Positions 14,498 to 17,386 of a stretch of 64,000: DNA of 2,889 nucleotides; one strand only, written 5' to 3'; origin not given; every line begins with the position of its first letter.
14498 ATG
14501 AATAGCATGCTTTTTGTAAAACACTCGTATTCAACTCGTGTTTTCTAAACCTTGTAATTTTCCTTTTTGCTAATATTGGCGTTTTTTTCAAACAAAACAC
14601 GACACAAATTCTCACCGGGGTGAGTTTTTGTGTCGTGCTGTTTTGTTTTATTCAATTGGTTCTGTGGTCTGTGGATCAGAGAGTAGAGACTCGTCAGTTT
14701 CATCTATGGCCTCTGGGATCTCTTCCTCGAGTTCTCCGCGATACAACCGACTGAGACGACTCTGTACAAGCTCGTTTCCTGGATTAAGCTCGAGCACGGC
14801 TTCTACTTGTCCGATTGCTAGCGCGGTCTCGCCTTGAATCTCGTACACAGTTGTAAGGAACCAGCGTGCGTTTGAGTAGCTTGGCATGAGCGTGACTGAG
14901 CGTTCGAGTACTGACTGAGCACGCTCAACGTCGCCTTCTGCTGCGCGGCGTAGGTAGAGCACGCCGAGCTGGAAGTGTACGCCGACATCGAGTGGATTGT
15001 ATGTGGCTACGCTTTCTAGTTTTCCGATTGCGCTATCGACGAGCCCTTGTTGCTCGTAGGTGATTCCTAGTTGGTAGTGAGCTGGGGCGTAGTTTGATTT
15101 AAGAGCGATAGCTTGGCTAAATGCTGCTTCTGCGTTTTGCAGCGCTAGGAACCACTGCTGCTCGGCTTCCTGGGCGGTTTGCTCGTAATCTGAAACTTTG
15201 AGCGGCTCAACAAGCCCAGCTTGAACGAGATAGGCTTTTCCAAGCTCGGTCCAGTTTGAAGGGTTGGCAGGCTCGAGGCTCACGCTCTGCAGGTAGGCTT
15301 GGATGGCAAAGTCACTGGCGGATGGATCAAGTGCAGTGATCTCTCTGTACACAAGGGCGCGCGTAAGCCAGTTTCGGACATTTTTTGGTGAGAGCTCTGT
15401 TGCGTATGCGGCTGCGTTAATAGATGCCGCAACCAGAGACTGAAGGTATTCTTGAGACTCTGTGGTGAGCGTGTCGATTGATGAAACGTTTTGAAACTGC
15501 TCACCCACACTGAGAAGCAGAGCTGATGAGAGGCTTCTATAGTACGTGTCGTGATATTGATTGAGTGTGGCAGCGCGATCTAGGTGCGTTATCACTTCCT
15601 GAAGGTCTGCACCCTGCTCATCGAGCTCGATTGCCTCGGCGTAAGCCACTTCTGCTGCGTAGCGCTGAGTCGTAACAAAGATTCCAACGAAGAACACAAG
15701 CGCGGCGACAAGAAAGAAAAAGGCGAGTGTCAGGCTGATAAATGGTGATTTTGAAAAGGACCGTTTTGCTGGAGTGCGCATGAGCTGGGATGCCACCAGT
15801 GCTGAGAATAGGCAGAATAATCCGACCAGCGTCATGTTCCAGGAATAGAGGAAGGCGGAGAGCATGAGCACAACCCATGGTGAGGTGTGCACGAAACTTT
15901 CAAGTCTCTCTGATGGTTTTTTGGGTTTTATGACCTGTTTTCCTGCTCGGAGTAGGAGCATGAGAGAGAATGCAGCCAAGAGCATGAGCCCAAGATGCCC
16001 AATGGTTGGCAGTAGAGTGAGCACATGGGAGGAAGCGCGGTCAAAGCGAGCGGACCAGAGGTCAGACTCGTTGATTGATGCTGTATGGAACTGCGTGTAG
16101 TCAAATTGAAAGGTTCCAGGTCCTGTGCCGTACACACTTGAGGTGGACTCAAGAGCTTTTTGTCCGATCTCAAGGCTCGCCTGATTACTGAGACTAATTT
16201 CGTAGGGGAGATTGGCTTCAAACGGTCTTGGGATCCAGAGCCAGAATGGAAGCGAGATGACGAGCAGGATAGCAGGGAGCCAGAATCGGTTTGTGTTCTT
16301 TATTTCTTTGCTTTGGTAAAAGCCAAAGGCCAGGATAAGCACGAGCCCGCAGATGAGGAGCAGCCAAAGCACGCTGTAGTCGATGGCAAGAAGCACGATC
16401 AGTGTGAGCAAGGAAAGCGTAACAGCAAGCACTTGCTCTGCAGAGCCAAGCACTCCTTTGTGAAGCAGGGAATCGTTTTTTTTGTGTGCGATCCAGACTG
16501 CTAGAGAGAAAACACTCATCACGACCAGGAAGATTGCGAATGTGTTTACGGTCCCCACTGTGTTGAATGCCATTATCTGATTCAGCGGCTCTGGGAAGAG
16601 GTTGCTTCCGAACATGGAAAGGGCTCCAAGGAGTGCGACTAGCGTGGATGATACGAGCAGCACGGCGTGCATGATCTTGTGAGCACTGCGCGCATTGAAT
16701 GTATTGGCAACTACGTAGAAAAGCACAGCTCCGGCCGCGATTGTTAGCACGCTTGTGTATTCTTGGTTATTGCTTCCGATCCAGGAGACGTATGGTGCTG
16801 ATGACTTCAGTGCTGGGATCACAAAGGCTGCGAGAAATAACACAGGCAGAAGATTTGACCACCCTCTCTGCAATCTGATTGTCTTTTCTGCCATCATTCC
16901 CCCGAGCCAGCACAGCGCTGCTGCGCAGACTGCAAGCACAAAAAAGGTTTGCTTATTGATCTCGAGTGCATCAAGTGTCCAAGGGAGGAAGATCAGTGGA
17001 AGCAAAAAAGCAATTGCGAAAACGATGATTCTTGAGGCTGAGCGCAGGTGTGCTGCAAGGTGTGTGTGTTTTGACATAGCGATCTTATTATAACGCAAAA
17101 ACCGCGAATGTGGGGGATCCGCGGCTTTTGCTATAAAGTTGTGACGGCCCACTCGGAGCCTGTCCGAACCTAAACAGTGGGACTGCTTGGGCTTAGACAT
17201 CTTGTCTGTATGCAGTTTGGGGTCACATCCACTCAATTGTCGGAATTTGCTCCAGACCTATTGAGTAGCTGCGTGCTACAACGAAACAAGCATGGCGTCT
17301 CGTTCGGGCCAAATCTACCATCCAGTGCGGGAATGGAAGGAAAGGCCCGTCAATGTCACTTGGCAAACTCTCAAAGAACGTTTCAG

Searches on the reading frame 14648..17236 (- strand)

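Call 18: search_protein_families(library=ncbifam, proteins=[window:14648-17236:-], max_evalue=0.01)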
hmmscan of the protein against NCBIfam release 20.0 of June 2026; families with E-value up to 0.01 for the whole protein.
window:14648-17236:- (862 aa): 6 families
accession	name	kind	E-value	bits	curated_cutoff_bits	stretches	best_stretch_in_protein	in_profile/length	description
NF040959.1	MamA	equivalog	3.7e-13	49.4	200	1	714-822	68-173/204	magnetosome protein MamA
TIGR02917.1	PEP_TPR_lipo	equivalog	4.8e-09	34.7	312.2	1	700-856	380-531/899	XrtA/PEP-CTERM system TPR-repeat protein PrsT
TIGR02521.1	type_IV_pilW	equivalog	1.4e-08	34.6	154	1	751-821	31-98/234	type IV pilus biogenesis/stability protein PilW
NF033762.1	social_mot_Tgl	equivalog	3.7e-07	29.7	225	1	715-815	29-127/252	social motility TPR repeat lipoprotein Tgl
NF033758.1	gliding_GltE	equivalog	1.2e-05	24.4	225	0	754-859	89-189/411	adventurous gliding motility TPR repeat lipoprotein GltE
NF008391.2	PRK11189.1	equivalog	0.0018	17.9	250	0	702-747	84-129/297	lipoprotein NlpI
